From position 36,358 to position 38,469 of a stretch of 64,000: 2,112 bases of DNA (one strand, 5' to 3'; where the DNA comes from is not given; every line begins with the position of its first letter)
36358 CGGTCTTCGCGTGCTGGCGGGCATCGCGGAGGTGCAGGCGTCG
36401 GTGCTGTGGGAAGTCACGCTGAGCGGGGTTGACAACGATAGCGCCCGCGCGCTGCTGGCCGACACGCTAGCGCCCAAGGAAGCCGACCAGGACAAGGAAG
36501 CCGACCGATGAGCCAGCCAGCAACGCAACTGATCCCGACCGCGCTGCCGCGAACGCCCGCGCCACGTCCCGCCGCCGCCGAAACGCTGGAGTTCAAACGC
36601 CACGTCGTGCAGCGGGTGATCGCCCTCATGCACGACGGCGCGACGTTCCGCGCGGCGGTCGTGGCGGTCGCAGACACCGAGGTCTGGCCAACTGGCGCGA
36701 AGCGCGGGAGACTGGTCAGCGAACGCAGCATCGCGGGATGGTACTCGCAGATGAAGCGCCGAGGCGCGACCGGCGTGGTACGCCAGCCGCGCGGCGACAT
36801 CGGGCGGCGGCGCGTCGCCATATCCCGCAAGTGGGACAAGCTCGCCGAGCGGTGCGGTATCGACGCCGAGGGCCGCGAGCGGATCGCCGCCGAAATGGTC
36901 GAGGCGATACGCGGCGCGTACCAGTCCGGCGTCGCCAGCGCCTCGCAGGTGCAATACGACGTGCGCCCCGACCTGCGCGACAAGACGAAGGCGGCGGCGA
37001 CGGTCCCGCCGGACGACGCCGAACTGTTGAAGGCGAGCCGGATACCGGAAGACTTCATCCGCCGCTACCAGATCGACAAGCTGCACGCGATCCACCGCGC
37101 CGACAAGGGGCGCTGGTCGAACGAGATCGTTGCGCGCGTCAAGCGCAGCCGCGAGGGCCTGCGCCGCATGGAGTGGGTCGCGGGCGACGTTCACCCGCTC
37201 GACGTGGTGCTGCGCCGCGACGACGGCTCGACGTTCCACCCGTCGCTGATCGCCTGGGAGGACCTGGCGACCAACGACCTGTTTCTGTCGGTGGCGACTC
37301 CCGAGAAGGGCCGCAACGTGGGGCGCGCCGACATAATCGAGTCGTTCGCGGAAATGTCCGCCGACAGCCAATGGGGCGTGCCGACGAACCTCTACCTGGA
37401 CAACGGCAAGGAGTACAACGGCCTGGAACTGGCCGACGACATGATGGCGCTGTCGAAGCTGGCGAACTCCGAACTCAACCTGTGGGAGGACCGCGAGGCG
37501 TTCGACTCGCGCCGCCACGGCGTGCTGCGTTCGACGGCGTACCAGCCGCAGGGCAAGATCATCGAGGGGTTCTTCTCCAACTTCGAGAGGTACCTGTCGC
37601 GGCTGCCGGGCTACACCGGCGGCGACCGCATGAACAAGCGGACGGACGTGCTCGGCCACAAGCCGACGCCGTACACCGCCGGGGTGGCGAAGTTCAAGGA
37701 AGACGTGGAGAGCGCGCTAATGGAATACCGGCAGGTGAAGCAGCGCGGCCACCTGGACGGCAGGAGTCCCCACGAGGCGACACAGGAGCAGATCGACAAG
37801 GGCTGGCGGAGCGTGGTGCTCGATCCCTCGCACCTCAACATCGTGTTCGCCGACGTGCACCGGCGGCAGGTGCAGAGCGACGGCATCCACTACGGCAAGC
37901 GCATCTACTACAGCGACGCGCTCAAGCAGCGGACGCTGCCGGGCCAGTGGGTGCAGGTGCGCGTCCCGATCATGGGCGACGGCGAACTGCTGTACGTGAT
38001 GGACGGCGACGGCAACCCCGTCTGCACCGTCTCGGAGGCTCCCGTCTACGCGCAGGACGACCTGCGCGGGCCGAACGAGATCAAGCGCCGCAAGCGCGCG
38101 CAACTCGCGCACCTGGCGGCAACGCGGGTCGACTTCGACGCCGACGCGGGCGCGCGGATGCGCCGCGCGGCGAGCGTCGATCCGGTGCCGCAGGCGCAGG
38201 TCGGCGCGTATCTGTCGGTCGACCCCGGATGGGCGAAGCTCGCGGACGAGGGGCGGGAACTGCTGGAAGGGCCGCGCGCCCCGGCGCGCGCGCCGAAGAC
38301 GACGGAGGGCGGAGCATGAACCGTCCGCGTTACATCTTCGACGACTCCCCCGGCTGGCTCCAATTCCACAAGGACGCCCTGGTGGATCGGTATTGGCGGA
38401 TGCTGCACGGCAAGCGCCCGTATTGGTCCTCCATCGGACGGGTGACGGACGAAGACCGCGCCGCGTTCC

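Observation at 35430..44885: Compact transposable element with capsid, protease/scaffold and tape measure genes but no portal, large terminase or tail genes: candidate transposable phage satellite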

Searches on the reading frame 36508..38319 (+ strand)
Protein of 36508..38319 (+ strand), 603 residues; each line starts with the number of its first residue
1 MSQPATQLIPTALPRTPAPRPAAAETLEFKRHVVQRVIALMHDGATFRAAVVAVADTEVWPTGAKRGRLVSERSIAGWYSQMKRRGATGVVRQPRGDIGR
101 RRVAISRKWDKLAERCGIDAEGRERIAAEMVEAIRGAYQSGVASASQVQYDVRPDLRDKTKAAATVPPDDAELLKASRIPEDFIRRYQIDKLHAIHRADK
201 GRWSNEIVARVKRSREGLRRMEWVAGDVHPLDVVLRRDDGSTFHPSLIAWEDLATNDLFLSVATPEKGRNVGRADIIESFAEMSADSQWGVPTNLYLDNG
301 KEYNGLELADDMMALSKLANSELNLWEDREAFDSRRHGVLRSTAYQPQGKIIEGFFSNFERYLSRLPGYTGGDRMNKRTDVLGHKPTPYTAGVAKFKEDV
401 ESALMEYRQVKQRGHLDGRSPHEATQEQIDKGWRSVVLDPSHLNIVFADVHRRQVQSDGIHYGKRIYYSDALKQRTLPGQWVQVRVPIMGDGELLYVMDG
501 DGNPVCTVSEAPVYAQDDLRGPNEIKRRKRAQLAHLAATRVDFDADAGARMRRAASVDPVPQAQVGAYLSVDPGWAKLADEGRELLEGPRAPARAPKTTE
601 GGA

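Call 6: search_protein_families(library=pfam, proteins=[window:36508-38319:+], max_evalue=0.01)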
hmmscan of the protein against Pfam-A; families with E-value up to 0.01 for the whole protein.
window:36508-38319:+ (603 aa): 1 family
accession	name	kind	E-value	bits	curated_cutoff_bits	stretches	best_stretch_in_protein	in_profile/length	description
PF09299.17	Mu-transpos_C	-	7.2e-07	29.6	21.7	1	445-507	2-61/61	Mu transposase, C-terminal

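Call 7: search_protein_families(library=phrogs, proteins=[window:36508-38319:+], max_evalue=0.01)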
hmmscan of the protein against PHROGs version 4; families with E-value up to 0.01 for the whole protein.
window:36508-38319:+ (603 aa): 2 families
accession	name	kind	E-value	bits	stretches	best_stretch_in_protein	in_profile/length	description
phrog_310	-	integration and excision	2.9e-36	126.6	1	28-556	108-590/696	transposase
phrog_14727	-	unknown function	0.0024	17.7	1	205-258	239-292/409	-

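Call 15: find_related_loci(query=window:36508-38319:+, collection=genome_contigs, flank=10000)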
Query window:36508-38319:+ (603 aa) in genome_contigs; peptide patterns used: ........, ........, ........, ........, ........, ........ (x = any residue, [..] = any of these).
77 stretches matched a pattern; 4 encode a relative of the query (tblastn E <= 1e-3); 4 distinct loci.
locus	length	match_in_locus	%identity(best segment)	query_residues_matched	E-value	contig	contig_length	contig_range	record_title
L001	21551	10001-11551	37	2-527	9e-99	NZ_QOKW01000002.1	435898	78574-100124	Roseomonas genomospecies 6 strain ATCC 49961 NODE_2_length_435898_cov_48.006005, whole genome shotgun sequence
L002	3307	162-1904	33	7-596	4e-95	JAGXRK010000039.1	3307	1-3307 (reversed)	MAG: Ignavibacterium sp. isolate CROMO_A_100 c_000000565531, whole genome shotgun sequence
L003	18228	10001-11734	35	6-584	2e-97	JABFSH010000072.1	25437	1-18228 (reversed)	MAG: Methylococcaceae bacterium isolate WB-IL-06 seq_854, whole genome shotgun sequence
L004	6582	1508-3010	34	28-536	1e-82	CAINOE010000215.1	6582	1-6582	MAG: uncultured Rhodopila sp. isolate B12_bin-2215 genome assembly, contig: bin-2215:215/215, whole genome shotgun seque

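Call 19: find_homologous_proteins(query=window:36508-38319:+, max_evalue=1e-10)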
Query window:36508-38319:+ (603 aa): 114 proteins with E <= 1e-10 among 8000 candidates.
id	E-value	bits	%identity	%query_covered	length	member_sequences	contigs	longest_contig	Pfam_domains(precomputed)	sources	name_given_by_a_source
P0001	0.0e+0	1366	100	100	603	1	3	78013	PF09299.18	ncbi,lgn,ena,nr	ncbi:MAG: Mu transposase C-terminal domain-containing protein [Gammaproteobacteria bacterium]|nr:Mu 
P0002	1.9e-108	382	47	72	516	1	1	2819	PF09299.18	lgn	-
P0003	9.7e-104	366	37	93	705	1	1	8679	PF09299.18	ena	-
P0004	2.5e-96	342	38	87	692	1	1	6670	-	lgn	-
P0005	1.8e-95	339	37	87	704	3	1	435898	PF13518.13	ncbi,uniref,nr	ncbi:helix-turn-helix domain-containing protein [Roseomonas genomospecies 6]|uniref:Transposase n=1 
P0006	3.8e-79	285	41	65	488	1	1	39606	-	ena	-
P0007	6.0e-77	278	39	72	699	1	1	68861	PF13384.13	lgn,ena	-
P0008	2.0e-76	276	37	72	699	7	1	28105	PF13384.13,PF13518.13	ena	-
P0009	3.4e-74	269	34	82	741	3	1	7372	PF09299.18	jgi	-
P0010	1.1e-73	267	33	87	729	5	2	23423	PF09299.18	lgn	-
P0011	1.2e-73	267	33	84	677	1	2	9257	-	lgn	-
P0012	1.8e-73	266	32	87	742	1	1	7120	PF09299.18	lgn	-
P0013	1.1e-71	260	33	83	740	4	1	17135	PF09299.18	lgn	-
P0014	1.5e-71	260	32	88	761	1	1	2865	PF09299.18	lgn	-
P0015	2.4e-69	253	31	96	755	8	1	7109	PF09299.18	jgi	jgi:hypothetical protein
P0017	4.4e-68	249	39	60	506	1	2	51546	-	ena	-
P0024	9.3e-64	234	30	88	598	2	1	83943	PF09299.18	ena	-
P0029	6.4e-62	228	36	68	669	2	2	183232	-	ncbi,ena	-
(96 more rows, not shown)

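Call 20: find_encoding_contigs(protein=P0001, flank=10000, max_places=5)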
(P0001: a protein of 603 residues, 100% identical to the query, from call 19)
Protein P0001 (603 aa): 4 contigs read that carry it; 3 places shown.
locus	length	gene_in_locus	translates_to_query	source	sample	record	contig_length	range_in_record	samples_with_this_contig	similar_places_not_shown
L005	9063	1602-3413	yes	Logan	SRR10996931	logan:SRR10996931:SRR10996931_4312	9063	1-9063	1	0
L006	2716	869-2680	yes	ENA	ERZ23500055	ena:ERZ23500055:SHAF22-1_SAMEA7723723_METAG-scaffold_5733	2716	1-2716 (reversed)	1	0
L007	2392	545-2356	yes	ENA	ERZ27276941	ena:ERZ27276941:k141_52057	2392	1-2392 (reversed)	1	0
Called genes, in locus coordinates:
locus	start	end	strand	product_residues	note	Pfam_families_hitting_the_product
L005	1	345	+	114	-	?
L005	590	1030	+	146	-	PF11985:Phage_Mu_Gp27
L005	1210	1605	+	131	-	-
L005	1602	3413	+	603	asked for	PF09299:Mu-transpos_C (weak)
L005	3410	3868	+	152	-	-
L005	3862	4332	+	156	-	-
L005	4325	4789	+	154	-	-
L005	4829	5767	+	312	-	PF10124:Mu-like_gpT, PF25209:Phage_capsid_4 (weak)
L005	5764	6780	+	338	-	PF10123:Mu-like_Pro_N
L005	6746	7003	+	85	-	-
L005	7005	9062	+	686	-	?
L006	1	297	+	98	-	?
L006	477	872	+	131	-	-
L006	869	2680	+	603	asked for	PF09299:Mu-transpos_C (weak)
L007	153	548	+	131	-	-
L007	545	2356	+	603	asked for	PF09299:Mu-transpos_C (weak)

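Call 21: find_encoding_contigs(protein=P0006, flank=10000, max_places=3)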
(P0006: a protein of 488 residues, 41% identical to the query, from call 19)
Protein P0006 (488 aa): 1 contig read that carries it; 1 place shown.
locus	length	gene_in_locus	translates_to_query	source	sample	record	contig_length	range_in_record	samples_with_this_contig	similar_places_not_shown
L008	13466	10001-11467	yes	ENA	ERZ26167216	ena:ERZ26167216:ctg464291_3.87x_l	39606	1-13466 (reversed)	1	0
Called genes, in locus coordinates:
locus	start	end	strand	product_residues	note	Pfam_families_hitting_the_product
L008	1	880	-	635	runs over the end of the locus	PF00912:Transgly, PF00905:Transpeptidase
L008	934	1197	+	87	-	-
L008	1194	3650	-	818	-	PF02518:HATPase_c, PF00204:DNA_gyraseB, PF01751:Toprim, PF18053:GyrB_insert (weak), PF00986:DNA_gyraseB_C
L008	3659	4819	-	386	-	PF02463:SMC_N, PF13304:AAA_21 (weak)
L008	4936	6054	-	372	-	PF00712:DNA_pol3_beta, PF02767:DNA_pol3_beta_2, PF02768:DNA_pol3_beta_3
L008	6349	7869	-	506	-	PF03050:DDE_Tnp_IS66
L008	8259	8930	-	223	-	PF11985:Phage_Mu_Gp27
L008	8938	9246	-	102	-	-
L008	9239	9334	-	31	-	-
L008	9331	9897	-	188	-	-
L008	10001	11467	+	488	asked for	-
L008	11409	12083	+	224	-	PF09299:Mu-transpos_C (weak)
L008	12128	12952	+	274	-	PF13604:AAA_30 (weak), PF13401:AAA_22, PF09077:Phage-MuB_C (faint)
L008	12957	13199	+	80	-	PF06252:GemA (weak)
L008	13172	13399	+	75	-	PF06252:GemA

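Call 24: search_solved_structures(query=window:36508-38319:+, max_evalue=0.01, show_alignments=2)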
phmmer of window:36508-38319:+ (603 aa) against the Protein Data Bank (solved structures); distinct sequences matched with E-value up to 0.01: 0.

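Call 27: search_solved_structures(query=A1, max_evalue=0.01, show_alignments=1)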
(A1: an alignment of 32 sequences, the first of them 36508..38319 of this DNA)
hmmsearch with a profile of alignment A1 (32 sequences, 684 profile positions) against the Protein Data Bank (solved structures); distinct sequences matched with E-value up to 0.01: 5.
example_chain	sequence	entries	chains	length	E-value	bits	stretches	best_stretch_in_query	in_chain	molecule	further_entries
8aa5_AP1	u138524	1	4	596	4.5e-11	45.4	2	414-641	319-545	TnsB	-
7svw_A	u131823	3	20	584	5e-11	45.2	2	414-640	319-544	TnsB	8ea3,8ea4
8rdu_R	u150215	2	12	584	5e-11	45.2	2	414-640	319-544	TnsB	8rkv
4fcy_A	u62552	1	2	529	1.8e-08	36.8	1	272-359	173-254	Transposase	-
1bcm_A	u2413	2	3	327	1.4e-05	27.2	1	273-359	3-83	BACTERIOPHAGE MU TRANSPOSASE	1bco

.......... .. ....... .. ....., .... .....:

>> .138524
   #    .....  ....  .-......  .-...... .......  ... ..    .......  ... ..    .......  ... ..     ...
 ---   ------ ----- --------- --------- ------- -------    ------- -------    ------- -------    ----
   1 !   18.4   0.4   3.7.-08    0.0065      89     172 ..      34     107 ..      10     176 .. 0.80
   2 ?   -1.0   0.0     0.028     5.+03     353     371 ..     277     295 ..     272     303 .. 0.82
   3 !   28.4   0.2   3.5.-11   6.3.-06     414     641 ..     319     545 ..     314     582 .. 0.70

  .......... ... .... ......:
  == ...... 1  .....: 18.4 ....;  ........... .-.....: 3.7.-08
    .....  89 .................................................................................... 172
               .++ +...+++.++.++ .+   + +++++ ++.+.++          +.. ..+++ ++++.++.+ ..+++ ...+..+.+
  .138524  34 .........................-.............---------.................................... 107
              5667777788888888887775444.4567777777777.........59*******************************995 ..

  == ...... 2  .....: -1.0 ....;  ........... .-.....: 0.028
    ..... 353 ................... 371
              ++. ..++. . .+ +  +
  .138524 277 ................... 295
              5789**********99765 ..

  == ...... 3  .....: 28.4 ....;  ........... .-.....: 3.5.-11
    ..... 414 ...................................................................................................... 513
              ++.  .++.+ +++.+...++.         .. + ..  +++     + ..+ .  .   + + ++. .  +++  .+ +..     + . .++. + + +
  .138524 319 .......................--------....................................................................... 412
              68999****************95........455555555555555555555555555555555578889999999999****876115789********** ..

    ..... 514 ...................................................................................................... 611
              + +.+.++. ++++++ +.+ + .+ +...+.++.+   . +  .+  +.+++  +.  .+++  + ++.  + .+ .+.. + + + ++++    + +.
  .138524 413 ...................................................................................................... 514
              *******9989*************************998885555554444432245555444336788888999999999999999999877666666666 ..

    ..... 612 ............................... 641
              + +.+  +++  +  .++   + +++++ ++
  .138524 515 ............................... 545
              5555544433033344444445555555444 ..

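Call 49: find_encoding_contigs(protein=P0002, flank=10000, max_places=3)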
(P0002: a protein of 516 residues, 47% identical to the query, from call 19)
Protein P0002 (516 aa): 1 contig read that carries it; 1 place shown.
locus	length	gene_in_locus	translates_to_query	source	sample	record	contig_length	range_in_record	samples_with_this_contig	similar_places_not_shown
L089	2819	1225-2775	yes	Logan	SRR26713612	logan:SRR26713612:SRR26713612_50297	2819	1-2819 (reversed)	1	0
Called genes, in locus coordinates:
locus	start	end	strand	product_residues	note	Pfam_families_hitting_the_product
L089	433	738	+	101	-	-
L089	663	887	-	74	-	-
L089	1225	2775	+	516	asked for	PF09299:Mu-transpos_C (weak)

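Call 50: find_encoding_contigs(protein=P0003, flank=10000, max_places=3)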
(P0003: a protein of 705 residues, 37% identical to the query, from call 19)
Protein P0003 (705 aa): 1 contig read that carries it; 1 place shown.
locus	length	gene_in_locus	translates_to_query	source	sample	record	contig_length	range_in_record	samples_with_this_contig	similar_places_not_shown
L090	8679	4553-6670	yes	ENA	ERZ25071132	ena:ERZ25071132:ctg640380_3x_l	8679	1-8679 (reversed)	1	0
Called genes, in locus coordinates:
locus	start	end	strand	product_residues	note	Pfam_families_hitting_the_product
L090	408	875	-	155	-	-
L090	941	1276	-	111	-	-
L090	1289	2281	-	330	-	PF10123:Mu-like_Pro_N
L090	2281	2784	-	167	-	-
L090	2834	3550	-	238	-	PF11985:Phage_Mu_Gp27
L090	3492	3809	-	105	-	-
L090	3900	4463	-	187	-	-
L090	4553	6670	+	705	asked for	PF09299:Mu-transpos_C (weak)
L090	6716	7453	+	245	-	PF13604:AAA_30 (faint), PF13401:AAA_22, PF09077:Phage-MuB_C (faint)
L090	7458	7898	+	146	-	PF06252:GemA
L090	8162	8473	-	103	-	-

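Call 51: find_encoding_contigs(protein=P0005, flank=10000, max_places=2)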
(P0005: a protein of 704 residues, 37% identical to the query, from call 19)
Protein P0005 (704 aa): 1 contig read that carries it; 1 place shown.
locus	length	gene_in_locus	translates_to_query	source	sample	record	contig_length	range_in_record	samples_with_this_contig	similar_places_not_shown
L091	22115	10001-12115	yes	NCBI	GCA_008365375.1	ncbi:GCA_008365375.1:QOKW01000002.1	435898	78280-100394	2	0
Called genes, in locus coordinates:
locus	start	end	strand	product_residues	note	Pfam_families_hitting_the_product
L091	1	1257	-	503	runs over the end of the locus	-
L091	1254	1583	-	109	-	-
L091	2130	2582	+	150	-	-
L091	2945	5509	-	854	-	PF00656:Peptidase_C14, PF17892:Cadherin_5 (faint), PF17963:Big_9 (weak), PF03781:FGE-sulfatase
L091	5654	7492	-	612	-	PF05226:CHASE2, PF00211:Guanylate_cyc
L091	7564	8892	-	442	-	PF14326:DUF4384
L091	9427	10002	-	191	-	PF01381:HTH_3 (weak)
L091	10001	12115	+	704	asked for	PF13518:HTH_28 (faint)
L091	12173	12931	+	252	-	PF05621:TniB, PF13401:AAA_22, PF13604:AAA_30 (weak), PF09077:Phage-MuB_C (faint)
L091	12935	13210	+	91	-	-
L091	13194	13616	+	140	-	PF06252:GemA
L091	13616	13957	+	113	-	-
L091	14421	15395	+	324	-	PF10123:Mu-like_Pro_N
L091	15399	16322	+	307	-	PF10124:Mu-like_gpT, PF25209:Phage_capsid_4 (faint)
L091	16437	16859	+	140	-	-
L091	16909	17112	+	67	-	-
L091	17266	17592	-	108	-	-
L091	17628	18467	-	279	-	PF00691:OmpA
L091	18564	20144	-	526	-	PF01471:PG_binding_1, PF14326:DUF4384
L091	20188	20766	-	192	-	PF14347:DUF4399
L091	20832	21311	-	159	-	PF14347:DUF4399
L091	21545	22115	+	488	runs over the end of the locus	PF00924:MS_channel_2nd, PF00027:cNMP_binding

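Call 54: find_encoding_contigs(protein=P0007, flank=10000, max_places=2)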
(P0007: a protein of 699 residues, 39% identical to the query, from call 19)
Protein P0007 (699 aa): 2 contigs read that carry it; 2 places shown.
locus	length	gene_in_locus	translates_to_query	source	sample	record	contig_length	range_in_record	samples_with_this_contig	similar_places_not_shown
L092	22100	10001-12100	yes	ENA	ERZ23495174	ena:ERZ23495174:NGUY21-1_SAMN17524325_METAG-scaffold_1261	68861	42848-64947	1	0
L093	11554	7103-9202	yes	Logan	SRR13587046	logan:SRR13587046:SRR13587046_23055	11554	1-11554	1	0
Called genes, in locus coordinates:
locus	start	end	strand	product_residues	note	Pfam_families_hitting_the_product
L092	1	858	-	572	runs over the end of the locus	PF03717:PBP_dimer, PF00905:Transpeptidase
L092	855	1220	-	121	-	-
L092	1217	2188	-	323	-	PF01795:Methyltransf_5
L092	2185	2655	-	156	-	PF02381:MraZ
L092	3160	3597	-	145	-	-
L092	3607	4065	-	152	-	-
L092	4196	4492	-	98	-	-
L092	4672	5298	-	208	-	-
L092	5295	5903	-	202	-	-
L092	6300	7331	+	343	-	PF10546:P63C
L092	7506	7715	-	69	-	-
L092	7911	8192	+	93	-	-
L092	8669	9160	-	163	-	PF07022:Phage_CI_repr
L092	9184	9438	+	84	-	-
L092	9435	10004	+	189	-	-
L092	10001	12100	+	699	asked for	PF13384:HTH_23 (faint)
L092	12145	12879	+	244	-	PF05621:TniB (weak), PF13191:AAA_16 (faint), PF13604:AAA_30, PF13401:AAA_22, PF09077:Phage-MuB_C (faint)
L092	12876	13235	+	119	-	-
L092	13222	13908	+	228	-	PF06252:GemA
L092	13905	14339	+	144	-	PF08299:Bac_DnaA_C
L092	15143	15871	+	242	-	PF00111:Fer2 (weak), PF01799:Fer2_2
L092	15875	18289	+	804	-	PF01315:Ald_Xan_dh_C, PF02738:MoCoBD_1, PF20256:MoCoBD_2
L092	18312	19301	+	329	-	PF00941:FAD_binding_5, PF03450:CO_deh_flav_C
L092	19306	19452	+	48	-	-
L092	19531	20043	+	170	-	PF01292:Ni_hydr_CYTB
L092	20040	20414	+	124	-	-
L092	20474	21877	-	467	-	PF01565:FAD_binding_4, PF02913:FAD-oxidase_C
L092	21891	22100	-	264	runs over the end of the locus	PF07286:D-Glu_cyclase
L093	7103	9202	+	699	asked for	PF13384:HTH_23 (faint)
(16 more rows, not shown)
